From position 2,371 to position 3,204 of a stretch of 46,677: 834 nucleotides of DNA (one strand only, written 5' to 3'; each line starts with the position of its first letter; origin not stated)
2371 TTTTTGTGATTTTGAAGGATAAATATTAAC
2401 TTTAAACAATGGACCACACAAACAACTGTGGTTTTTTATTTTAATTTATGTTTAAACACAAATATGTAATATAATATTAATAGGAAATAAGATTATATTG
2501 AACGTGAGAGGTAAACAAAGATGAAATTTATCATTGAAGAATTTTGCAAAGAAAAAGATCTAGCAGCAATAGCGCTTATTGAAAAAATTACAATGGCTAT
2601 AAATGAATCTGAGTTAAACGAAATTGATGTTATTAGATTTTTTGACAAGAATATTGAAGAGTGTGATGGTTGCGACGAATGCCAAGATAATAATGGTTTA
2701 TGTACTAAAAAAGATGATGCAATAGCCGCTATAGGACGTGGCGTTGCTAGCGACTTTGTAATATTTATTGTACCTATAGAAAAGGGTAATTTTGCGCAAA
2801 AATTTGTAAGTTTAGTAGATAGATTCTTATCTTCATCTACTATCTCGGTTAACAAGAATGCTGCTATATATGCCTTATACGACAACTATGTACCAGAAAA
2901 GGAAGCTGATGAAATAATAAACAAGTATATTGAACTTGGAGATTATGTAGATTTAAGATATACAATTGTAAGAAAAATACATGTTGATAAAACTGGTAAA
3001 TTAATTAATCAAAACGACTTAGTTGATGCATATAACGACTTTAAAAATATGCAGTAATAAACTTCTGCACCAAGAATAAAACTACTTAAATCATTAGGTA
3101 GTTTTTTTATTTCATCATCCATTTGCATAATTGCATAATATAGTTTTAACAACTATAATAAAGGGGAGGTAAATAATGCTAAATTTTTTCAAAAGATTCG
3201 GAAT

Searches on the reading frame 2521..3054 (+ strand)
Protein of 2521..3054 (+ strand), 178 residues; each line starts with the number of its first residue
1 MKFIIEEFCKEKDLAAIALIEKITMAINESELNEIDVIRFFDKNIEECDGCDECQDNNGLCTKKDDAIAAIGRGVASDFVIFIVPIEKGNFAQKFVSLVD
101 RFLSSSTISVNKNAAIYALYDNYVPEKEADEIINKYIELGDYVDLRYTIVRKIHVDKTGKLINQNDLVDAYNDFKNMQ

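Call 56: search_protein_families(library=pfam, proteins=[window:2521-3054:+], max_evalue=0.001)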
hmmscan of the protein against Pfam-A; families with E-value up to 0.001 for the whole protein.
window:2521-3054:+ (178 aa): 1 family
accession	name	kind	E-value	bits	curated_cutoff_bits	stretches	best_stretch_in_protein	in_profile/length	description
PF04415.17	DUF515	-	0.00089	18.3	29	1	15-72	86-147/449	Protein of unknown function (DUF515)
